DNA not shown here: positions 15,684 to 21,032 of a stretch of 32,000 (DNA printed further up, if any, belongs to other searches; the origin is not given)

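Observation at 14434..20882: Two-gene module in ICE hotspot 5: NERD / tandem-kinase / SF1-helicase giant protein plus an orphan wHTH protein, a candidate undescribed defence system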

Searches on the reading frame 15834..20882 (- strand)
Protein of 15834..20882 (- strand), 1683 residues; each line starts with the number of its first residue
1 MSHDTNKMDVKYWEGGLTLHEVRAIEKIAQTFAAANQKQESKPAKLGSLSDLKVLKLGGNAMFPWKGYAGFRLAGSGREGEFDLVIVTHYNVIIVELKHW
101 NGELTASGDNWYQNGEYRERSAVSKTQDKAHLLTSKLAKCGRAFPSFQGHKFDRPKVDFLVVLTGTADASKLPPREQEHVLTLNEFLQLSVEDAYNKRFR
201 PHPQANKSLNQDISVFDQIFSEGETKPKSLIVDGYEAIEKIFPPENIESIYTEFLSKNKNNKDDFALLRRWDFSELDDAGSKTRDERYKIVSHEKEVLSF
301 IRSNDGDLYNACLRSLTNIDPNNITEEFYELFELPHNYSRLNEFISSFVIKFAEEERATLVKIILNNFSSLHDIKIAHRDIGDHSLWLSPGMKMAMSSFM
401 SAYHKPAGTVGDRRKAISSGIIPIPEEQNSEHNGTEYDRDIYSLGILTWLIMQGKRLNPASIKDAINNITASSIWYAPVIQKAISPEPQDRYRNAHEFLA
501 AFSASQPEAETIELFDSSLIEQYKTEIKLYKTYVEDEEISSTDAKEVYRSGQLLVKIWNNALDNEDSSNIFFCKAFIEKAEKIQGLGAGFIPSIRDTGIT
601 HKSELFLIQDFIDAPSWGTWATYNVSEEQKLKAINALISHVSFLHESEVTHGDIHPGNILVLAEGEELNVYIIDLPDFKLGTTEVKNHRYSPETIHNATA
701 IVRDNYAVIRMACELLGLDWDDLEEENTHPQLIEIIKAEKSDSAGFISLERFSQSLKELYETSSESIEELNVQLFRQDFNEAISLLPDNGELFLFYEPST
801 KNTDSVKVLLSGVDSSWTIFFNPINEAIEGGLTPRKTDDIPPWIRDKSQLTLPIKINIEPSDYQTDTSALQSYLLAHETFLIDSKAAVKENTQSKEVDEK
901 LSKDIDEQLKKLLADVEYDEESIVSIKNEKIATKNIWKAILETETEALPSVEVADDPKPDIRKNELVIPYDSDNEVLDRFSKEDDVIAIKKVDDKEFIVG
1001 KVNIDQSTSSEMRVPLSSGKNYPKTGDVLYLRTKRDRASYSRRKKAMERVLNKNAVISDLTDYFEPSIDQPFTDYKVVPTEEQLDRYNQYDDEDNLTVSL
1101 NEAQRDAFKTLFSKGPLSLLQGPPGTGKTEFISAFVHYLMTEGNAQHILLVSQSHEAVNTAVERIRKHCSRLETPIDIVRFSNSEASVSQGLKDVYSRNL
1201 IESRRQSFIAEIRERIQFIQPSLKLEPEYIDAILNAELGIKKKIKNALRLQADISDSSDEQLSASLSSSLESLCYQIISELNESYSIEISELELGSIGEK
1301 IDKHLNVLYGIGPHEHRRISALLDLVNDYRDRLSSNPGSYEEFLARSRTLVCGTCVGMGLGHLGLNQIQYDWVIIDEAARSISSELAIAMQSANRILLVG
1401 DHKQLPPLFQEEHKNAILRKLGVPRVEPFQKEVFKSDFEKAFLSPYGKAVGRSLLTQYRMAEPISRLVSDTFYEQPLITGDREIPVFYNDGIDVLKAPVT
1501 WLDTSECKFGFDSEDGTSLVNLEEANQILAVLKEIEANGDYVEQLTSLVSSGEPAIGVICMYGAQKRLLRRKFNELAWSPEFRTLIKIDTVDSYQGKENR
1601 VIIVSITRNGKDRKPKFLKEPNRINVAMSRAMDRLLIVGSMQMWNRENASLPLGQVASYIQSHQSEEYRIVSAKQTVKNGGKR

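Call 8: search_protein_families(library=pfam, proteins=[window:15834-20882:-], max_evalue=0.1)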
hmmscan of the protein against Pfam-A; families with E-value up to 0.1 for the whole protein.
window:15834-20882:- (1683 aa): 23 families
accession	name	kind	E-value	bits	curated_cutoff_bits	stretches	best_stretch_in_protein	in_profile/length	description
PF13086.12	AAA_11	-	6.7e-41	141.2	27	1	1100-1408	2-253/257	AAA domain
PF13087.12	AAA_12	-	2.3e-36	125.6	27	1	1448-1641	14-194/195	AAA domain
PF00069.31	Pkinase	-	1e-11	45.2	31.7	2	600-680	68-144/263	Protein kinase domain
PF13604.12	AAA_30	-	1.4e-11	44.9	27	2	1100-1163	2-64/191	AAA domain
PF13245.12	AAA_19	-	1.7e-11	44.9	25.1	1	1104-1409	1-133/134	AAA domain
PF08378.17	NERD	-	4.6e-11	43.7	22.1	1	64-144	20-96/111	Nuclease-related domain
PF00580.27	UvrD-helicase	-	1.9e-06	28.2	23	1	1100-1181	1-74/271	UvrD/REP helicase N-terminal domain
PF05127.21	NAT10_TcmA_helicase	-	3.6e-05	24.1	22.7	1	1120-1222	2-81/176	RNA cytidine acetyltransferase NAT10/TcmA, helicase domain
PF06293.20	Kdo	-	4.4e-05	23.5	21.3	1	618-675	109-166/207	Lipopolysaccharide kinase (Kdo/WaaP) family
PF01443.25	Viral_helicase1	-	0.00043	20.6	21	0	1368-1408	58-100/228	Viral superfamily 1 RNA helicase core domain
PF24883.2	NPHP3_N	-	0.0011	19.6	24.8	1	1108-1167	12-74/164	Nephrocystin 3, N-terminal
PF04851.21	ResIII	-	0.0011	19.3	22.5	1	1099-1172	3-80/164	Type III restriction enzyme, res subunit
PF01636.29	APH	-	0.0018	18.5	23.2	1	633-681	154-200/239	Phosphotransferase enzyme family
PF07714.23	PK_Tyr_Ser-Thr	-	0.0075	16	23.1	0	622-681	96-149/258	Protein tyrosine and serine/threonine kinase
PF19975.5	DO-GTPase1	-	0.0079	15.9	27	1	1120-1168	2-50/271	Double-GTPase 1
PF13481.12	AAA_25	-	0.036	14.1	27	0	1100-1137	18-55/195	AAA domain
PF05970.20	PIF1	-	0.061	13.3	25.9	0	1100-1184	2-88/223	PIF1-like helicase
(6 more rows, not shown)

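Call 9: search_protein_families(library=padloc, proteins=[window:15834-20882:-], max_evalue=0.1)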
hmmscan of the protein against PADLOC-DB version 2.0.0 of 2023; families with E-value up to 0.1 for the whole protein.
window:15834-20882:- (1683 aa): 43 families (the best 25 are shown)
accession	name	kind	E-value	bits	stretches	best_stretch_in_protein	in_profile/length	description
PDLC03921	MkoA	-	0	1850.4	1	8-1676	1-1603/1607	-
PDLC03920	MkoA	-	2e-137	458.2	2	531-1668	11-1105/1112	-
PDLC03924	MkoC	-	1.9e-31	107.1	3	1511-1669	820-972/1136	-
PDLC02512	PglW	-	1.2e-23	81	1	64-504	33-488/1403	PglW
PDLC04047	PD-T4-6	-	4.7e-14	50.2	2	530-675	9-155/327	-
PDLC04045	PD-T4-6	-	1.2e-13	48.8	2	361-520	145-313/350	-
PDLC04044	PD-T4-6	-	3.3e-12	44.2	2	574-707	82-207/372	-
PDLC04042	PD-T4-6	-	3.4e-12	44.6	2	571-674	51-152/292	-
PDLC02375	Stk2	-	3.9e-09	33.8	2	340-540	204-393/500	-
PDLC04140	mad8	-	4.7e-09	34.2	1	1109-1385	21-207/314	mads_8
PDLC05065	PDC-S68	-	7.6e-09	31.9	2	1368-1408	702-745/1221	-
PDLC04059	PD-T4-6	-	8.9e-09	32.9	1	591-675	68-155/433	-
PDLC04054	PD-T4-6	-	1.4e-08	32.6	1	571-665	52-148/347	-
PDLC04060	PD-T4-6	-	1.5e-08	32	2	555-664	38-144/486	-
PDLC04138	mad6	-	1.7e-08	31.8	2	625-674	150-196/659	mads_6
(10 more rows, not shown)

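Call 10: search_protein_families(library=ncbifam, proteins=[window:15834-20882:-], max_evalue=0.1)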
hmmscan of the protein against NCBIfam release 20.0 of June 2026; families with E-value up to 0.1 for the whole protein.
window:15834-20882:- (1683 aa): 17 families
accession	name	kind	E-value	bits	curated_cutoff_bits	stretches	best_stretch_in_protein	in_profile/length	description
TIGR00376.1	TIGR00376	hypoth_equivalog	1.3e-47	162.7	348.9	2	1367-1649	360-618/639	IGHMBP2 family helicase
NF047741.1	antiphage_MADS6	equivalog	1.2e-33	116.5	460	1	71-507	36-462/612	methylation-associated defense system protein kinase MAD6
NF040671.1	PLuB_AAA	exception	6.8e-33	113.2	999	2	1365-1642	958-1233/1256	PLuB system helicase-like protein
NF033442.0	BREX_PglW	equivalog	1.5e-19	69.3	990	1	64-466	30-434/1391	BREX system serine/threonine kinase PglW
TIGR01448.2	helicase_RecD2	equivalog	2.7e-10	39.1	500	2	1091-1150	308-364/713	SF1B family DNA helicase RecD2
NF058533.1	antiphage_ProA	equivalog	2.5e-06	25.2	1500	1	1366-1407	1300-1341/1903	anti-phage protein ProA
TIGR01447.1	recD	equivalog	7.5e-06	24.8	310.15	1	1100-1176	147-227/597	exodeoxyribonuclease V subunit alpha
TIGR02768.1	TraA_Ti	equivalog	4.2e-05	22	590.45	0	890-1143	171-403/751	Ti-type conjugative transfer relaxase TraA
TIGR03724.2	arch_bud32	equivalog_domain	8.6e-05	22.1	125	1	630-683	87-133/193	KEOPS complex kinase/ATPase Bud32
NF042953.1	Hhe_antiphage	equivalog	0.00016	19.1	2000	1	1367-1407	1279-1319/1797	DUF4011 domain-containing anti-phage protein Hhe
NF033483.0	PknB_PASTA_kin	equivalog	0.00017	20.8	450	1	572-666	50-145/563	Stk1 family PASTA domain-containing Ser/Thr kinase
NF038151.1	lanthi_synth_III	equivalog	0.00057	18.4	575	1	628-675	336-380/833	class III lanthionine synthetase LanKC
NF038150.1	lanthi_synth_IV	equivalog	0.00081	17.8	650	1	599-675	262-342/851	class IV lanthionine synthetase LanL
NF008738.0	PRK11768.1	equivalog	0.005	16.3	194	1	621-681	173-226/327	serine/threonine protein kinase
NF008276.0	PRK11054.1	equivalog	0.013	14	543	1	1082-1170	180-266/684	DNA helicase IV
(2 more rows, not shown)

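Call 73: search_solved_structures(query=A4, max_evalue=0.001, show_alignments=1)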
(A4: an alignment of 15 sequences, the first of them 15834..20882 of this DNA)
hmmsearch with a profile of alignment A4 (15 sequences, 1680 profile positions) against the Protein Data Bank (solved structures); distinct sequences matched with E-value up to 0.001: 117 (the best 60 are shown).
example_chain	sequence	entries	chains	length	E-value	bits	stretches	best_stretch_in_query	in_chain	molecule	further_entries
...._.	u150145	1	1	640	2e-37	131.3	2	1317-1641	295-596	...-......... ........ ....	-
2xzl_A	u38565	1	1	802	5.3e-37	129.9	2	1317-1641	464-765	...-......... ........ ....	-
9qdq_A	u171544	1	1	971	1.1e-36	128.9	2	1318-1641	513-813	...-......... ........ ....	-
2xzo_A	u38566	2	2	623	4.5e-35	123.5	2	1334-1642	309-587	REGULATOR OF NONSENSE TRANSCRIPTS 1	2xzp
2gjk_A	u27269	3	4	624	4.6e-35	123.5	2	1334-1642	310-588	Regulator of nonsense transcripts 1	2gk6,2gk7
6ej5_A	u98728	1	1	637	5.1e-35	123.3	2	1334-1642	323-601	Regulator of nonsense transcripts 1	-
9qwn_A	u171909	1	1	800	1.3e-34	122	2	1334-1642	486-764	Isoform 2 of Regulator of nonsense transcripts 1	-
2wjv_A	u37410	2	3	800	1.4e-34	121.9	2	1334-1642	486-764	REGULATOR OF NONSENSE TRANSCRIPTS 1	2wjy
5mzn_A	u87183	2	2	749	3.5e-31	110.6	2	1344-1640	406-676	Helicase SEN1,Helicase SEN1 | Helicase SEN1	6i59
8ftm_A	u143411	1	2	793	9.9e-29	102.5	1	1339-1641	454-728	5'-3' RNA helicase-like protein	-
5eaw_A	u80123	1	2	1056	1.7e-28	101.7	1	1336-1644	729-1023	DNA replication ATP-dependent helicase/nuclease DNA2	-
5eax_A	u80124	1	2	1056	1.7e-28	101.7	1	1336-1644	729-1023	DNA replication ATP-dependent helicase/nuclease DNA2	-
5ean_A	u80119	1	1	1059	1.7e-28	101.7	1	1336-1644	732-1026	DNA replication ATP-dependent helicase/nuclease DNA2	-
8ram_O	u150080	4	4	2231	1.7e-28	101.7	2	1342-1640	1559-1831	Helicase SEN1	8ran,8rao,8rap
8fth_A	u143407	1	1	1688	1.6e-27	98.5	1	1340-1641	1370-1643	5'-3' RNA helicase-like protein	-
8ftk_A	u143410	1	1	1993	2.8e-27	97.7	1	1340-1641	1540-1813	5'-3' RNA helicase-like protein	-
9q9z_A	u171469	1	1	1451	5.8e-20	73.4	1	1310-1645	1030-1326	NFX1-type zinc finger-containing protein 1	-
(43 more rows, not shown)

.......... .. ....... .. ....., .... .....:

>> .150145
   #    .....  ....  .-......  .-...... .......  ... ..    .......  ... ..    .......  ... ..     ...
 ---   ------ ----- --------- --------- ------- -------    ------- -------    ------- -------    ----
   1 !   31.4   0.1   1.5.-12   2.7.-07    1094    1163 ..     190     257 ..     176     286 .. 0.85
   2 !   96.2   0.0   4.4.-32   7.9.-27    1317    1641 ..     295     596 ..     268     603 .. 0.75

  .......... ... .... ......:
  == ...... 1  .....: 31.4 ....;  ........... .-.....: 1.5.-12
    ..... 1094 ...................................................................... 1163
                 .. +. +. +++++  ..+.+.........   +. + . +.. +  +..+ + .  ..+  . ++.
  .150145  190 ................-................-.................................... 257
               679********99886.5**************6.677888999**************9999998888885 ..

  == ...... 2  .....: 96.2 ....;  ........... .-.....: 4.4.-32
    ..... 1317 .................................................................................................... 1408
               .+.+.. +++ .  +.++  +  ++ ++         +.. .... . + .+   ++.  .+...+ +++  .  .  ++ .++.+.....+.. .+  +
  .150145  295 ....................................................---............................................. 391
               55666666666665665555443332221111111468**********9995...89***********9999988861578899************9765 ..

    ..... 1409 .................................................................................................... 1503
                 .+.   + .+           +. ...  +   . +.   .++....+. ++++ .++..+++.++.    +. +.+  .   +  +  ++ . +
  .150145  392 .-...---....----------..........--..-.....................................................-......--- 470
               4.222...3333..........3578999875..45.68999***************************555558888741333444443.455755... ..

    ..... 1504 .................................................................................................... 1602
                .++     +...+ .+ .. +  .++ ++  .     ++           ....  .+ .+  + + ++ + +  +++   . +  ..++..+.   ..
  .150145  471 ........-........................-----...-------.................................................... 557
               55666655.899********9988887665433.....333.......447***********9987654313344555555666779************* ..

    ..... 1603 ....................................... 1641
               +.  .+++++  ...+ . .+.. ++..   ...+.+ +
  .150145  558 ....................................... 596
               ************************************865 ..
